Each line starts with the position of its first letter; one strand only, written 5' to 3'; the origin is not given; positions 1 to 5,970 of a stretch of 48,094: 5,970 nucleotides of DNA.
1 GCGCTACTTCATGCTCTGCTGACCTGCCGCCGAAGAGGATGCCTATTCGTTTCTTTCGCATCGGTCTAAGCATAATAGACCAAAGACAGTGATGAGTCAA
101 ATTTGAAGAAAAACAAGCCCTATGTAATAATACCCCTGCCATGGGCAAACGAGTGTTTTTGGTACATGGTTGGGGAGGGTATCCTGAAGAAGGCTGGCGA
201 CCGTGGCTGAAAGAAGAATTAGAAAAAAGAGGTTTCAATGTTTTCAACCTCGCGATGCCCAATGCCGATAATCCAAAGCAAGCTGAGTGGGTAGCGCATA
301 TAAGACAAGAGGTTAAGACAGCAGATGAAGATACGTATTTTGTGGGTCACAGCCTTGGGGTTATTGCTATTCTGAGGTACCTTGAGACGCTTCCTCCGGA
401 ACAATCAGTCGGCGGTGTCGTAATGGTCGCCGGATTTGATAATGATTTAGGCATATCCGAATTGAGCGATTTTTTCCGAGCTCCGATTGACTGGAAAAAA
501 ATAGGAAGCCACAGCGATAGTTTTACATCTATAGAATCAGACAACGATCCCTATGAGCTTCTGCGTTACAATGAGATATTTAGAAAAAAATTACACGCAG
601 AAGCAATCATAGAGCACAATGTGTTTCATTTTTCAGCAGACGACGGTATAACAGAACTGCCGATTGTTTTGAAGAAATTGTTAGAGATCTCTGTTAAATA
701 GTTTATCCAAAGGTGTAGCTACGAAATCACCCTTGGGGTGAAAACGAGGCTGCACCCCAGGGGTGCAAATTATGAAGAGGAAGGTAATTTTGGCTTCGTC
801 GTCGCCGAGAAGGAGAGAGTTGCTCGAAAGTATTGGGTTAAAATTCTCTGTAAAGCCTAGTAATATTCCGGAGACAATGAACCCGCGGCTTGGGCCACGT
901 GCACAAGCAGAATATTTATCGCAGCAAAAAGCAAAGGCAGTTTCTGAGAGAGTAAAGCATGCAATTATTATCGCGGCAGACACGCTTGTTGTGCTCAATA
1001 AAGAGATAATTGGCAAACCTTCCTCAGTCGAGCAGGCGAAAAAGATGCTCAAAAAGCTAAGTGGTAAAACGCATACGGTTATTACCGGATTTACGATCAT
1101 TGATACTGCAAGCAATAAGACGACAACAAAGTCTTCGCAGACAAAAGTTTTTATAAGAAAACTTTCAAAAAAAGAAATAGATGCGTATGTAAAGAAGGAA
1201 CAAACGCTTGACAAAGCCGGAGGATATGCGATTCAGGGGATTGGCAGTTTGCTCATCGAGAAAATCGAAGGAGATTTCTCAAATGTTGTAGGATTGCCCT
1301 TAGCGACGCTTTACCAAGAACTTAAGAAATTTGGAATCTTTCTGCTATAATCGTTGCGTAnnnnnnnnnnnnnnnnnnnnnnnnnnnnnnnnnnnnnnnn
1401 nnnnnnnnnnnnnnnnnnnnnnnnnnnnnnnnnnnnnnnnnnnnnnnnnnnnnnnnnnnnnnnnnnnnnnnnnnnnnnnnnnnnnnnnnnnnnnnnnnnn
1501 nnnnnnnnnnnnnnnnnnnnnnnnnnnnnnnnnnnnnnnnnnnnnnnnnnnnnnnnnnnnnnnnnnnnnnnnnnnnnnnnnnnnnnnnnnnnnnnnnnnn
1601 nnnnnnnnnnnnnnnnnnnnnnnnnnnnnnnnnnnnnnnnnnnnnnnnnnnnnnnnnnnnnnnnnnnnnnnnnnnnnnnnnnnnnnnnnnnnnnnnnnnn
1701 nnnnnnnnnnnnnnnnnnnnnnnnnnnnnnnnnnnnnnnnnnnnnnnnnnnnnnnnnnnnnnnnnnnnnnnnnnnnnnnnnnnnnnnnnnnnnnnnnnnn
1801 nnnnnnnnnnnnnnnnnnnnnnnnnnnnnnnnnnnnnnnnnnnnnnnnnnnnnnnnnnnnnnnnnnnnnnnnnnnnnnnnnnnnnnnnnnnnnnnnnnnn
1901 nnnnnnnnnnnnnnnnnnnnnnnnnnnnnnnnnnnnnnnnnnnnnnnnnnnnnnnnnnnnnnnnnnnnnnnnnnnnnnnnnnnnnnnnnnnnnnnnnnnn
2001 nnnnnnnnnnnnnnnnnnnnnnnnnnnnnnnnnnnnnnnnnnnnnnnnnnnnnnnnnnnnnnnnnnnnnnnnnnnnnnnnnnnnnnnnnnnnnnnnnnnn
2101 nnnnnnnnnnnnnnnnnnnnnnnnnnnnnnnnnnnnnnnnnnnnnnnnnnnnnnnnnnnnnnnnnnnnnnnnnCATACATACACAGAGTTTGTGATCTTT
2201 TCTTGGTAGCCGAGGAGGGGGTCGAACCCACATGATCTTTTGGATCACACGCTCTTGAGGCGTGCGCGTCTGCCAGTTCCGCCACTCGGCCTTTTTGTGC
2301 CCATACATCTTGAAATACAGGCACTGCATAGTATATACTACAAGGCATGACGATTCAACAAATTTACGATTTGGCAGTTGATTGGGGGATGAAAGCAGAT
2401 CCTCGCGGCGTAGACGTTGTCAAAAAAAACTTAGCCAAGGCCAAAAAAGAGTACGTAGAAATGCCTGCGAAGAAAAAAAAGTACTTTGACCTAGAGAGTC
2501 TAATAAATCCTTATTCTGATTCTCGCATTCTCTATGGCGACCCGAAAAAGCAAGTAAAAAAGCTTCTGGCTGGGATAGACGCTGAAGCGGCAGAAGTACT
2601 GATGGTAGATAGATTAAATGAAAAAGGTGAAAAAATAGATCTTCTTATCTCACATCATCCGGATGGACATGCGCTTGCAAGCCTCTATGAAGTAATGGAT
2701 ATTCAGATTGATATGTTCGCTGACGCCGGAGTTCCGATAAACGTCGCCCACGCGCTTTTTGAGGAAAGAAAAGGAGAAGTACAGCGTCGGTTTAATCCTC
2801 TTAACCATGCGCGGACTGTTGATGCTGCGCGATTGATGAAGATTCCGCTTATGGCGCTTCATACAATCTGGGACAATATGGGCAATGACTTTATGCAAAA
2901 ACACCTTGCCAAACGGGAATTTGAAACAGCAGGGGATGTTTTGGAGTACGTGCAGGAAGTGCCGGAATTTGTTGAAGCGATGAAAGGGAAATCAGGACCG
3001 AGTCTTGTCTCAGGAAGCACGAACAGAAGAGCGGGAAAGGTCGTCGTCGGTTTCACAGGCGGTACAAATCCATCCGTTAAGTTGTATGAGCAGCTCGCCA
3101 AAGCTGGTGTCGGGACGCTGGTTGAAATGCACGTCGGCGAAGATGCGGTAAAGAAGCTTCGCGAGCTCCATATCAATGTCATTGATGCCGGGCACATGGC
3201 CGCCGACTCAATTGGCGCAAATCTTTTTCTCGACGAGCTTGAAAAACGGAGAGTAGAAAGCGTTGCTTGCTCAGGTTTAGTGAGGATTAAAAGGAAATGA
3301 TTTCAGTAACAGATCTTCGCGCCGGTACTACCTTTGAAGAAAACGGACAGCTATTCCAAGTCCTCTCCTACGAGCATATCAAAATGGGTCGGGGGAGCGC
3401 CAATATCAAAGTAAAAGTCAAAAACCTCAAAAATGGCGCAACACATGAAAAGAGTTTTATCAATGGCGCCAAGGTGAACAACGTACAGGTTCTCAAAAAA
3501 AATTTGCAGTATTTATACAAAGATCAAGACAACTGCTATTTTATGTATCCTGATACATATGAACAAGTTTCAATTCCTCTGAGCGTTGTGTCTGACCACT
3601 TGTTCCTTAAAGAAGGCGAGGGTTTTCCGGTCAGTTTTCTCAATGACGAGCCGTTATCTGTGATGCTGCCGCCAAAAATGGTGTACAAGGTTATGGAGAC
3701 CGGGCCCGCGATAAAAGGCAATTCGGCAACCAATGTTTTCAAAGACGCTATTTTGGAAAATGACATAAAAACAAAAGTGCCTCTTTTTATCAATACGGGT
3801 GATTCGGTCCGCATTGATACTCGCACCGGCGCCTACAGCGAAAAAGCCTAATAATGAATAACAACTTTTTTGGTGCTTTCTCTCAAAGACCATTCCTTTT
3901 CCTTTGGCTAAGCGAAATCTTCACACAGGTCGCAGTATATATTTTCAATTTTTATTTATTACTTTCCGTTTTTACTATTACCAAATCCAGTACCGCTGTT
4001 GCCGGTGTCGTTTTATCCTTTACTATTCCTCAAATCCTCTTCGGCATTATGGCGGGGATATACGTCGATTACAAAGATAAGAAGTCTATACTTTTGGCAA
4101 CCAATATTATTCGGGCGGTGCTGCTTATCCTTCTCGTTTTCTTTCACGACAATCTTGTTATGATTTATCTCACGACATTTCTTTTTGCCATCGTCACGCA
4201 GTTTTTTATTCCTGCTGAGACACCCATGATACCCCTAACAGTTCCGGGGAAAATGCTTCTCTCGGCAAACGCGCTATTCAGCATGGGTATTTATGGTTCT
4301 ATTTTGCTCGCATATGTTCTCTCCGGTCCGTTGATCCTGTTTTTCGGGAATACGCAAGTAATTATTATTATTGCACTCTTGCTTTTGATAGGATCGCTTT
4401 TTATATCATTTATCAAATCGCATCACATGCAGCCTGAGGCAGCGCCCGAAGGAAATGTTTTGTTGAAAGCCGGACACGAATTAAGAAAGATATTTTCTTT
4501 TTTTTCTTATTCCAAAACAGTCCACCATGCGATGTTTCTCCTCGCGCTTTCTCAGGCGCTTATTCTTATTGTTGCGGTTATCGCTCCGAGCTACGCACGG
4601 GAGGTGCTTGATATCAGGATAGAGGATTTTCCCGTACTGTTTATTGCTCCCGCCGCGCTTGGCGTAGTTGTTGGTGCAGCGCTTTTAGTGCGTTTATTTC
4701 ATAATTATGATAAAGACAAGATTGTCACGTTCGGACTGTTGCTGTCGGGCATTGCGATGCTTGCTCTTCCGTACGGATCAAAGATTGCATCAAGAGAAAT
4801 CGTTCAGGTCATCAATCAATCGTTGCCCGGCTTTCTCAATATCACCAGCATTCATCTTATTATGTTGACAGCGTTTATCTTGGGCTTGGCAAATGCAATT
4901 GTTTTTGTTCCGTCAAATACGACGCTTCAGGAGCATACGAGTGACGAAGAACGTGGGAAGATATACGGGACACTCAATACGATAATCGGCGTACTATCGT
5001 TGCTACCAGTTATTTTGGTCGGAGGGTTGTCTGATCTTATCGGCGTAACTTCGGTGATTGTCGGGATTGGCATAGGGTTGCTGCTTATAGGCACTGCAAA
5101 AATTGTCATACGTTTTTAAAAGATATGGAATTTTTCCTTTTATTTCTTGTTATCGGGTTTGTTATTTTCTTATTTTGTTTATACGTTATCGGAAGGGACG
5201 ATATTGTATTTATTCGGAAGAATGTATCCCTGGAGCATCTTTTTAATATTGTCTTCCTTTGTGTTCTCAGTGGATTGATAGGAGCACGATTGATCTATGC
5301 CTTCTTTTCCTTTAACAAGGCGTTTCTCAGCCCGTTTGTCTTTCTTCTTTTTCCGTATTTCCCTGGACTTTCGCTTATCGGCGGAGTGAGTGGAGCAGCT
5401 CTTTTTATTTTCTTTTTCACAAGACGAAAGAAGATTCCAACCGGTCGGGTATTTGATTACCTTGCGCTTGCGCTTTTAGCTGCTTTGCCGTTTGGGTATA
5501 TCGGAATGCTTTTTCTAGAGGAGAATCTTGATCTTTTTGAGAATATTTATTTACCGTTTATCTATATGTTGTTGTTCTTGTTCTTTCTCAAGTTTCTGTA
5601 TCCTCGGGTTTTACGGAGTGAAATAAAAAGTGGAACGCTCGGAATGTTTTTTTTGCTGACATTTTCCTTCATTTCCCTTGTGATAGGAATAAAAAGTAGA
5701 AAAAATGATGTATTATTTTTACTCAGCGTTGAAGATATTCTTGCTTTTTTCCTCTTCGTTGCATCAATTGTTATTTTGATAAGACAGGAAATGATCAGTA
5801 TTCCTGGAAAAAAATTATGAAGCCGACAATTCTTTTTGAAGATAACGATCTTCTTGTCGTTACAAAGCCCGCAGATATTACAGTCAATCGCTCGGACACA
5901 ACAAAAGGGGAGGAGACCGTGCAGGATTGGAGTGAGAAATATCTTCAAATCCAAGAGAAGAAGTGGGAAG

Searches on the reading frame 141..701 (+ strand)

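Call 21: search_protein_families(library=pfam, proteins=[window:141-701:+], max_evalue=0.001)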
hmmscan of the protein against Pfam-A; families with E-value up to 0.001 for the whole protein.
window:141-701:+ (186 aa): 3 families
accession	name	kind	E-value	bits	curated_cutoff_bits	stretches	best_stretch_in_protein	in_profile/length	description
PF06821.19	Ser_hydrolase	-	5.4e-23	82.2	22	1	6-180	2-170/172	Serine hydrolase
PF12697.13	Abhydrolase_6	-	7.8e-06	27.1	26.3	1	5-117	1-113/217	Alpha/beta hydrolase family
PF00561.26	Abhydrolase_1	-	6.1e-05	23.2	25.8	1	4-113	2-117/245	alpha/beta hydrolase fold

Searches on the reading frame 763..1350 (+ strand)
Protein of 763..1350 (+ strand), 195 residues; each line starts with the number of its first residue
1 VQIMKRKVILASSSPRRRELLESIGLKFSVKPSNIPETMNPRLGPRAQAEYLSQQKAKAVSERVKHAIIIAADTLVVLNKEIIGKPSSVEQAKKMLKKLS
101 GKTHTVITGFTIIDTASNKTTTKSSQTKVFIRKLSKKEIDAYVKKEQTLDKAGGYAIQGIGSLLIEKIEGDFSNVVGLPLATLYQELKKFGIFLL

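Call 21: search_protein_families(library=pfam, proteins=[window:763-1350:+], max_evalue=0.001)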
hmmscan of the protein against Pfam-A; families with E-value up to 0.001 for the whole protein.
window:763-1350:+ (195 aa): 1 family
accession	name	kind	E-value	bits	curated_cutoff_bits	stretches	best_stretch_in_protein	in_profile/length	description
PF02545.19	Maf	-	1.7e-63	214.1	27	1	7-190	1-187/187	Maf-like protein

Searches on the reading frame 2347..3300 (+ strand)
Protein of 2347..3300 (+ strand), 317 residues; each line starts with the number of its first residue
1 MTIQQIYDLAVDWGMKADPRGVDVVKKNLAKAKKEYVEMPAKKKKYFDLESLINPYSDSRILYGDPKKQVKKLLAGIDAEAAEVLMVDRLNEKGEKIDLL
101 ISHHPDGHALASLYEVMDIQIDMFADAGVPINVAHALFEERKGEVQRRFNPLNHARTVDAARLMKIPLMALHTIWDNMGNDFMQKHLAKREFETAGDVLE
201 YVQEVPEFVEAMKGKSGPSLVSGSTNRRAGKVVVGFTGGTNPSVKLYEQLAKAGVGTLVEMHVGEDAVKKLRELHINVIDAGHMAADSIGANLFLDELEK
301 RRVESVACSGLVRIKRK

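Call 21: search_protein_families(library=pfam, proteins=[window:2347-3300:+], max_evalue=0.001)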
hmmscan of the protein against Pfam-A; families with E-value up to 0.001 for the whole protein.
window:2347-3300:+ (317 aa): 1 family
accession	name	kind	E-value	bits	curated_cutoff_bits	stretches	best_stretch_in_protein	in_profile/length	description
PF01784.24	DUF34_NIF3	-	2.3e-08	34.4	23.4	1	160-301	87-238/256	Duf34/NIF3 (NGG1p interacting factor 3)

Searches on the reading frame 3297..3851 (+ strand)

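Call 21: search_protein_families(library=pfam, proteins=[window:3297-3851:+], max_evalue=0.001)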
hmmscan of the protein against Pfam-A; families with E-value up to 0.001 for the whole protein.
window:3297-3851:+ (184 aa): 3 families
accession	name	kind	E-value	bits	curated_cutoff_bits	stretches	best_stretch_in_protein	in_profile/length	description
PF09285.17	Elong-fact-P_C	-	2e-20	72.7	25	1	130-182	3-55/56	Elongation factor P, C-terminal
PF08207.18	EFP_N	-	8.9e-18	64.5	23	1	3-60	1-58/58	Elongation factor P (EF-P) KOW-like domain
PF01132.26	EFP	-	3.4e-15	56.2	27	1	68-120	1-54/54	Elongation factor P (EF-P) OB domain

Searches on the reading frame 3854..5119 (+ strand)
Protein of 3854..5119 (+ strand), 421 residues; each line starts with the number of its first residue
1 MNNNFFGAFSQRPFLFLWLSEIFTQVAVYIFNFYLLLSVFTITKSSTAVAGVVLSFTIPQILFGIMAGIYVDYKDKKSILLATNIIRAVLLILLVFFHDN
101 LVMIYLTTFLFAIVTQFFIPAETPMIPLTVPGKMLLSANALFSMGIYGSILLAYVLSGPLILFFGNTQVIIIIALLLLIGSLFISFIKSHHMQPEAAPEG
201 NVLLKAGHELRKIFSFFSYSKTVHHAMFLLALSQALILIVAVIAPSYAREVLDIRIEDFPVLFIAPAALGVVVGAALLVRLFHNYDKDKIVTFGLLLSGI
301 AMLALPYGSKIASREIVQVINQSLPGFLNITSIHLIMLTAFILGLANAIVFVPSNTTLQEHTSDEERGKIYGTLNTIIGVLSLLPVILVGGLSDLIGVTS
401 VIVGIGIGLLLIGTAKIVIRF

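Call 21: search_protein_families(library=pfam, proteins=[window:3854-5119:+], max_evalue=0.001)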
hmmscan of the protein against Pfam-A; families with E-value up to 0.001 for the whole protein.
window:3854-5119:+ (421 aa): 2 families
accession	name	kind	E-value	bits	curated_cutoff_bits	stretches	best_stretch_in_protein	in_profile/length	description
PF07690.21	MFS_1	-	6.7e-31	107.9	33.4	2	17-382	1-343/347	Major Facilitator Superfamily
PF05977.19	MFS_3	-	2.2e-11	43.4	27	1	7-309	5-305/524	Transmembrane secretion effector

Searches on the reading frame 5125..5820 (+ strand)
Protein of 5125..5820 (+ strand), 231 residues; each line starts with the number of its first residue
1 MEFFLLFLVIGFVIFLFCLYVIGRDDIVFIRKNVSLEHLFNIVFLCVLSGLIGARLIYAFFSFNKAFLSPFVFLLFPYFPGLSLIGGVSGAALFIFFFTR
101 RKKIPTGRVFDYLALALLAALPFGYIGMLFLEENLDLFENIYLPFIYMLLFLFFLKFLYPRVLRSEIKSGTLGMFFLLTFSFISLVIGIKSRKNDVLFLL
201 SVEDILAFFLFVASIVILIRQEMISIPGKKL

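Call 21: search_protein_families(library=pfam, proteins=[window:5125-5820:+], max_evalue=0.001)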
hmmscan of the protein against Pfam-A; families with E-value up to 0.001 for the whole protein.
window:5125-5820:+ (231 aa): 1 family
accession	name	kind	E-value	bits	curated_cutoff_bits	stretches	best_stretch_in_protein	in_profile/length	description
PF01790.23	LGT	-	5.1e-11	42.8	24.9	1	6-219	16-239/240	Prolipoprotein diacylglyceryl transferase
